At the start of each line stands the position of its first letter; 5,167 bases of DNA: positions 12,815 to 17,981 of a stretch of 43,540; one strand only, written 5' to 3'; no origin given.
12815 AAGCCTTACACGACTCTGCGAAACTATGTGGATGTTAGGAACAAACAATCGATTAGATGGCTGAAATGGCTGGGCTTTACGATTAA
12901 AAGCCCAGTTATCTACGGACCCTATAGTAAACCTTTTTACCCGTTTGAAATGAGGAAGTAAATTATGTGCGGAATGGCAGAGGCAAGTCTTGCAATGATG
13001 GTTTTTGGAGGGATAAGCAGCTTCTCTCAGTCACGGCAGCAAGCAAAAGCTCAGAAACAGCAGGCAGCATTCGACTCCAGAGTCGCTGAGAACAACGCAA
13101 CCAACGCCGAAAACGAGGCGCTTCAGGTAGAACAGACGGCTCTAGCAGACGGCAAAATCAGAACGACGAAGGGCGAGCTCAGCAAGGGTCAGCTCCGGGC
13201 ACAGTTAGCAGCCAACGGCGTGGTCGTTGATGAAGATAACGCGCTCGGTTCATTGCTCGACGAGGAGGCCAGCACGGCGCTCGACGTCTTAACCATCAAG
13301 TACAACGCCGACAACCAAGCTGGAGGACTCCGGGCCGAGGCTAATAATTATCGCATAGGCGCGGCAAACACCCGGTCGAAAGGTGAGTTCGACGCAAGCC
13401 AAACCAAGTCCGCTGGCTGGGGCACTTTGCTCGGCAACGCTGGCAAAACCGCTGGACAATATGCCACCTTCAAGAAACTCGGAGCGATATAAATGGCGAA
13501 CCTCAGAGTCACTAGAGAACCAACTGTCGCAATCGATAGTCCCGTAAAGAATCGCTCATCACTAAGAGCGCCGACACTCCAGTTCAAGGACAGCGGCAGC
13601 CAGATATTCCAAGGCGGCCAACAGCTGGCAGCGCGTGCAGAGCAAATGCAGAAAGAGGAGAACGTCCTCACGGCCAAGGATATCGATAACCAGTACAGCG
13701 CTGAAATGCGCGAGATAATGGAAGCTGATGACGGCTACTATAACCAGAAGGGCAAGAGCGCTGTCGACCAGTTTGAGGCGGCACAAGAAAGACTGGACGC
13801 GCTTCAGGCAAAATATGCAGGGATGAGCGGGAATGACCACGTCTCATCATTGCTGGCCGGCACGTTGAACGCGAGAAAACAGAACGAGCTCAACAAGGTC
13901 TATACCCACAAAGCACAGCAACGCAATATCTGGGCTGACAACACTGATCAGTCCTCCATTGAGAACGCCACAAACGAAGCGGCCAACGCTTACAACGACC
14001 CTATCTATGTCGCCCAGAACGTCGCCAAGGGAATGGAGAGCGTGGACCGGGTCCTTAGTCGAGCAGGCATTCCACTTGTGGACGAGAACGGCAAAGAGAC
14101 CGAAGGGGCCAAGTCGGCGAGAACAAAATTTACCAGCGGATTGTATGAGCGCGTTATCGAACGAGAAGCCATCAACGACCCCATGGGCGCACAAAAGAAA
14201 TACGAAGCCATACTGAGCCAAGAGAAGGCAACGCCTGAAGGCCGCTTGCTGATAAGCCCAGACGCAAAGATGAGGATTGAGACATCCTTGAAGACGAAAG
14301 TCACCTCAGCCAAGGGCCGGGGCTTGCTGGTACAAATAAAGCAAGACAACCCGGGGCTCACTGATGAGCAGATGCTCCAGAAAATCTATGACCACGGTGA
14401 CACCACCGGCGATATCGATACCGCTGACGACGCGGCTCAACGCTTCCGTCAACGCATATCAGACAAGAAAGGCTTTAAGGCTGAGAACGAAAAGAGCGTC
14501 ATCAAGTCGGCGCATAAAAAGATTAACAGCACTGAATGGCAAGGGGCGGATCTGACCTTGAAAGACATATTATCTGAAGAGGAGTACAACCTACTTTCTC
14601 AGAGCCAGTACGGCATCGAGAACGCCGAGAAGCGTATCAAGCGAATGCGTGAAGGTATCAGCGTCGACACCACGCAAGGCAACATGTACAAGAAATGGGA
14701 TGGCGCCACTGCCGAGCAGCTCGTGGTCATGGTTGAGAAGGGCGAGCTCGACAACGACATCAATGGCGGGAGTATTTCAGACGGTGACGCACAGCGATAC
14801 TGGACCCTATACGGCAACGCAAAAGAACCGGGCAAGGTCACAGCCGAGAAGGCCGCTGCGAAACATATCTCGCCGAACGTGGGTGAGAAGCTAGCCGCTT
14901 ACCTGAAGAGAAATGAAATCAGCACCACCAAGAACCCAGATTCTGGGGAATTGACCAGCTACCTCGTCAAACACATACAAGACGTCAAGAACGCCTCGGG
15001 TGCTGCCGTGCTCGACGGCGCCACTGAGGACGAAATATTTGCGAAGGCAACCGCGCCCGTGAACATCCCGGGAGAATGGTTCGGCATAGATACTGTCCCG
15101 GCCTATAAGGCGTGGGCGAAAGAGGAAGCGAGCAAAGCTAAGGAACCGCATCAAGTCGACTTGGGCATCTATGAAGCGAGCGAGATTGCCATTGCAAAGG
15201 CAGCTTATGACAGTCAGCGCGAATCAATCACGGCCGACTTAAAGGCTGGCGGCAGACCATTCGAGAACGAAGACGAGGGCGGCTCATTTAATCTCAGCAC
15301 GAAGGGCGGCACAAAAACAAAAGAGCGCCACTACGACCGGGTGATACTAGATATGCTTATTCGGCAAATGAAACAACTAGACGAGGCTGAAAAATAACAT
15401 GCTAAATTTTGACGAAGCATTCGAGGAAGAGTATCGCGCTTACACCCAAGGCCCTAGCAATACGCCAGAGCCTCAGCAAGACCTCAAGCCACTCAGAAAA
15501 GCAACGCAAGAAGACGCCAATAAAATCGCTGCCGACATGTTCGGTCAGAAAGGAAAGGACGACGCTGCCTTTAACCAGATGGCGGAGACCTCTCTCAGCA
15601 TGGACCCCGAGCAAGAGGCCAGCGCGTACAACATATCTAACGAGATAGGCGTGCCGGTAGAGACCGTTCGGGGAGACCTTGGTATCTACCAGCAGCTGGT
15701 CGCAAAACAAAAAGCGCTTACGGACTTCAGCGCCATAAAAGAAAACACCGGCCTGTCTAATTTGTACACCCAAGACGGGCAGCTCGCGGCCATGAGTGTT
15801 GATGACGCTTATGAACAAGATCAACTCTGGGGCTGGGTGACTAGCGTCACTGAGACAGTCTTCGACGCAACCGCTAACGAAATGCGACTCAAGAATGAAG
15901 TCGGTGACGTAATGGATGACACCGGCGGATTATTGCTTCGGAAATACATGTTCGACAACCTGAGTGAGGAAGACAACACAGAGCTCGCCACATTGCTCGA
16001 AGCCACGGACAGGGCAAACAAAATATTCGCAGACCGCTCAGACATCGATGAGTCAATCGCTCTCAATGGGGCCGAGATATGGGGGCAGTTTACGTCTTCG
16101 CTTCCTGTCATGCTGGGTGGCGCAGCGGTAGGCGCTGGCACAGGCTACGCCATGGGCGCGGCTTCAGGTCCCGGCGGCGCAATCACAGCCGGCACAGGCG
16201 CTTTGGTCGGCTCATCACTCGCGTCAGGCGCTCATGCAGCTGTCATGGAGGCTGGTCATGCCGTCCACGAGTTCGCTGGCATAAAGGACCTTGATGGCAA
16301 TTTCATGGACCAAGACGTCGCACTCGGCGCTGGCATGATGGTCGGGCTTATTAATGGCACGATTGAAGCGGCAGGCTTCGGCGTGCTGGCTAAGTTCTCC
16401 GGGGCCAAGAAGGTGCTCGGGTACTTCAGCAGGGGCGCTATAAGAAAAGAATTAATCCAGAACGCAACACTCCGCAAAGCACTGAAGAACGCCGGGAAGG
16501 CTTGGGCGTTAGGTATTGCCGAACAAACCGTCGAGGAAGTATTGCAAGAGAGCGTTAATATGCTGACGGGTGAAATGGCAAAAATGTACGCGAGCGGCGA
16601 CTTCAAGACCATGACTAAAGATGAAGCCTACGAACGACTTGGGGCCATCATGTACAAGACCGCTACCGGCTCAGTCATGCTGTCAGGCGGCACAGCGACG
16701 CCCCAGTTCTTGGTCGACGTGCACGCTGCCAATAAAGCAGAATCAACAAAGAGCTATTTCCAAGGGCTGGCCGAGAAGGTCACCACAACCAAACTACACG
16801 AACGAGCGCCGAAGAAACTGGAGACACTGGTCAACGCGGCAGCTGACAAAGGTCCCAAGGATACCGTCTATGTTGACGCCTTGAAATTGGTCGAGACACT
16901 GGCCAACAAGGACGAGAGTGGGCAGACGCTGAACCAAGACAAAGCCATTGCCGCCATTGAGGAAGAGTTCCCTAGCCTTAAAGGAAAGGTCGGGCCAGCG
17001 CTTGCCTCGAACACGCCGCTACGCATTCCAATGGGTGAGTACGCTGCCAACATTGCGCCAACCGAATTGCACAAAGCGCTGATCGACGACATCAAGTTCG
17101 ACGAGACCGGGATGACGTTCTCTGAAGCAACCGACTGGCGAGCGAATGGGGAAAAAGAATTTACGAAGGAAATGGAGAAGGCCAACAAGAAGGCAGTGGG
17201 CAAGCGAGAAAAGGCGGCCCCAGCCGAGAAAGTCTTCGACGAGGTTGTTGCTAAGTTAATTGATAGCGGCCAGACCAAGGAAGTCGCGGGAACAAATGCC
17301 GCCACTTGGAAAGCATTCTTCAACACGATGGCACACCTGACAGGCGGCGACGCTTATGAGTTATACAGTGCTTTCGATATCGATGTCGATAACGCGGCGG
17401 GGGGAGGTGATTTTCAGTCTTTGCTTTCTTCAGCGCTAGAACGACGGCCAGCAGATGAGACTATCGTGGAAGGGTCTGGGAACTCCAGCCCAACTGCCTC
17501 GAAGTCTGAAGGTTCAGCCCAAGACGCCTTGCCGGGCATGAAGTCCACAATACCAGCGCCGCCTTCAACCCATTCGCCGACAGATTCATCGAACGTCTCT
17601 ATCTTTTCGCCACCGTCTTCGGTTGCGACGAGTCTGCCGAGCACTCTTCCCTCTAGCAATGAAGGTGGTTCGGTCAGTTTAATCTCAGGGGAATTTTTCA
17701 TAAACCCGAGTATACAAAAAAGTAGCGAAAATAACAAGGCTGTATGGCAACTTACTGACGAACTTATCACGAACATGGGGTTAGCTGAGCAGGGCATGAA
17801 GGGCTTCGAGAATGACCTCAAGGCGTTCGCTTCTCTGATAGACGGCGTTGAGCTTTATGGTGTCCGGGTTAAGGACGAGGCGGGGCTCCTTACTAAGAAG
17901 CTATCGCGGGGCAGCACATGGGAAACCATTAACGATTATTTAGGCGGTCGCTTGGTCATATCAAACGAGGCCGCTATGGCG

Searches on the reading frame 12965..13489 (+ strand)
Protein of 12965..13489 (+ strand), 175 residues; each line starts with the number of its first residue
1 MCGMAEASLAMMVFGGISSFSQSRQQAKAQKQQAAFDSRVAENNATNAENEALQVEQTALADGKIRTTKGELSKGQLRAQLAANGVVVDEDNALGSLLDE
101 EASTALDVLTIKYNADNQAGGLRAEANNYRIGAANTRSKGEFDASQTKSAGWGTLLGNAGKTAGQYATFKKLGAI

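Call 9: search_protein_families(library=phrogs, proteins=[window:12965-13489:+], max_evalue=0.001)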
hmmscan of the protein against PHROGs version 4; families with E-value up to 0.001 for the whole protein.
window:12965-13489:+ (175 aa): 1 family
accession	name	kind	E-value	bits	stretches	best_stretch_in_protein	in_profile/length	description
phrog_418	-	head and packaging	2.7e-20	74.1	1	11-171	6-158/166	internal virion protein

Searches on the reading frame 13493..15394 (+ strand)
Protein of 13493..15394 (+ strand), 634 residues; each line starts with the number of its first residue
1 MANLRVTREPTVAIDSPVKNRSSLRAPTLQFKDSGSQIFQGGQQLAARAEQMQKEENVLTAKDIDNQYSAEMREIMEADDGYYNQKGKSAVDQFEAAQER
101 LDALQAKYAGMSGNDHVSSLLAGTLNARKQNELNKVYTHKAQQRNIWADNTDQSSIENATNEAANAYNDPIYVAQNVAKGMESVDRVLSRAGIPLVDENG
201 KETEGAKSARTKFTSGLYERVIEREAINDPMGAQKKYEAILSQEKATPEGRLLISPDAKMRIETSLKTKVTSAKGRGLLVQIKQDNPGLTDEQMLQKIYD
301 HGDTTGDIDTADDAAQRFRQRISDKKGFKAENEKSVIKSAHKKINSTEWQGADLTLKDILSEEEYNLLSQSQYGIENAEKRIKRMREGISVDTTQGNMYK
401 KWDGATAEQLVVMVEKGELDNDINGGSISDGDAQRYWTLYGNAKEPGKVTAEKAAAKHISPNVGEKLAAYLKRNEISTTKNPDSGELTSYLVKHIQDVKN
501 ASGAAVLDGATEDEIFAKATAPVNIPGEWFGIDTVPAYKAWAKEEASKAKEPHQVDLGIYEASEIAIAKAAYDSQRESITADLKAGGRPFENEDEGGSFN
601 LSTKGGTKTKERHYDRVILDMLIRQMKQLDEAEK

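Call 9: search_protein_families(library=phrogs, proteins=[window:13493-15394:+], max_evalue=0.001)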
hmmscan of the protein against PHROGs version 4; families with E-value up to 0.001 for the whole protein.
window:13493-15394:+ (634 aa): 2 families
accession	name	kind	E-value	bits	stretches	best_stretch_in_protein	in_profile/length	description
phrog_1044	-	lysis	4.3e-10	39.5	1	32-238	28-228/900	endolysin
phrog_10475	-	lysis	2.2e-08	34.2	1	38-272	42-265/700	endolysin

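Call 86: search_solved_structures(query=window:13493-15394:+, max_evalue=1)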
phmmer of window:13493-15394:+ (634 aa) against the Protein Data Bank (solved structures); distinct sequences matched with E-value up to 1: 2.
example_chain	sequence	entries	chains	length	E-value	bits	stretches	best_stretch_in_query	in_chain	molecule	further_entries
2hwv_A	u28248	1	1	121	0.04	15.9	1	250-326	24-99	DNA-binding response regulator VicR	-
2d1v_A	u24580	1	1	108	0.68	11.9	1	250-326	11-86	Transcriptional regulatory protein yycF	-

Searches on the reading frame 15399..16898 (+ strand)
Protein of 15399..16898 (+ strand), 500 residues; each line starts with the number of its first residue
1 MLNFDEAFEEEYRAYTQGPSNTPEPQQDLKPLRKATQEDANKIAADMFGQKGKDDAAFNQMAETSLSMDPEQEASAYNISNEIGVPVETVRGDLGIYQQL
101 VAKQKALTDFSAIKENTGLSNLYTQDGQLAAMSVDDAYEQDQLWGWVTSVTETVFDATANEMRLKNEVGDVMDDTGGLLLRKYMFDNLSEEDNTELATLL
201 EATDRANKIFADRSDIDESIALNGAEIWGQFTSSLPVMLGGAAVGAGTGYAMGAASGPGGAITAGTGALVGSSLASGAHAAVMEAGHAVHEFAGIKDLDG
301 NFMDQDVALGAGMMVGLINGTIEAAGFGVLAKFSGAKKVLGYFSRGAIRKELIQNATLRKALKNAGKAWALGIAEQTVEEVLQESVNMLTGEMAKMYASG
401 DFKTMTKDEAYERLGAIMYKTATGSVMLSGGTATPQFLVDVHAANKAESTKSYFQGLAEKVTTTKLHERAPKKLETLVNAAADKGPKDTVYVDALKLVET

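Call 25: search_protein_families(library=pfam, proteins=[window:15399-16898:+], max_evalue=0.1)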
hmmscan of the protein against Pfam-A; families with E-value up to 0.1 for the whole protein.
window:15399-16898:+ (500 aa): 3 families
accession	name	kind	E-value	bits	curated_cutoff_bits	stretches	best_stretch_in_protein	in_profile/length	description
PF18834.6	LPD22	-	8.2e-07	29.6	28.6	1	60-137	5-77/97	Large polyvalent protein associated domain 22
PF16199.10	Radical_SAM_C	-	0.067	13.7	31.9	0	392-418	16-42/85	Radical_SAM C-terminal domain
PF06841.18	Phage_T4_gp19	-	0.1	12.9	28.2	0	51-163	10-122/134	T4-like virus tail tube protein gp19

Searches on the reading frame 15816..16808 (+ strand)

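Call 59: search_protein_families(library=pfam, proteins=[window:15816-16808:+], max_evalue=5)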
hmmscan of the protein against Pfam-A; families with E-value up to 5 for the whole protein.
window:15816-16808:+ (331 aa): 1 family
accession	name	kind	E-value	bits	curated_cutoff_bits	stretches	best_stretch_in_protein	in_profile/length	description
PF16199.10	Radical_SAM_C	-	0.079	13.5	31.9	1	253-279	16-42/85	Radical_SAM C-terminal domain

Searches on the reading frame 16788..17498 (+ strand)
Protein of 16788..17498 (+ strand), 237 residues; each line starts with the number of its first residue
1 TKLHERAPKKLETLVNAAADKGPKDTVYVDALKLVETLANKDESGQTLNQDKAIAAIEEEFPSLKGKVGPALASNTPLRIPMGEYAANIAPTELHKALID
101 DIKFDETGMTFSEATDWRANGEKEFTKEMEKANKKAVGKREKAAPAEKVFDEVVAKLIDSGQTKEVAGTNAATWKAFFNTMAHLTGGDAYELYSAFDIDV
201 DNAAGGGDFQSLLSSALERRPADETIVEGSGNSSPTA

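Call 59: search_protein_families(library=pfam, proteins=[window:16788-17498:+], max_evalue=5)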
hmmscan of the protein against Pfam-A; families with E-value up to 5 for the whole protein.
window:16788-17498:+ (237 aa): 2 families
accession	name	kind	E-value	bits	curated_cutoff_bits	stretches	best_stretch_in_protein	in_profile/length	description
PF22816.2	CatAgl_D2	-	0.04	13.2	27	1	166-232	147-212/389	Alpha-1,3-glucanase catalytic domain D2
PF18118.7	PRC2_HTH_1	-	0.16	13.2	24.2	1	93-165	16-91/101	Polycomb repressive complex 2 tri-helical domain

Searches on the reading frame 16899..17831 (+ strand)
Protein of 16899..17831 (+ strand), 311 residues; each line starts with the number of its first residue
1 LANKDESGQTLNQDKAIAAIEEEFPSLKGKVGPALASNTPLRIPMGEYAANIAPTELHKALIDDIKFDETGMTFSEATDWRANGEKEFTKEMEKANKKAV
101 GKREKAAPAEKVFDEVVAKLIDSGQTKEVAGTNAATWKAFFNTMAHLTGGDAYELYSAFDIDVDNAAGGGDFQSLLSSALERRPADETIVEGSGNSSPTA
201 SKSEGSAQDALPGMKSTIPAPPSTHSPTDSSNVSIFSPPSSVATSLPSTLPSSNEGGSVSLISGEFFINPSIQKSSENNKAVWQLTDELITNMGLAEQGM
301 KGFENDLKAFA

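Call 25: search_protein_families(library=pfam, proteins=[window:16899-17831:+], max_evalue=0.1)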
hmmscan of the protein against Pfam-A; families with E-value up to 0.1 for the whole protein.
window:16899-17831:+ (311 aa): 1 family
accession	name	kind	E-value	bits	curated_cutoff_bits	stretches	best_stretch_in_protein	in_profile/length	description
PF22816.2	CatAgl_D2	-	0.062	12.6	27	1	129-196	147-213/389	Alpha-1,3-glucanase catalytic domain D2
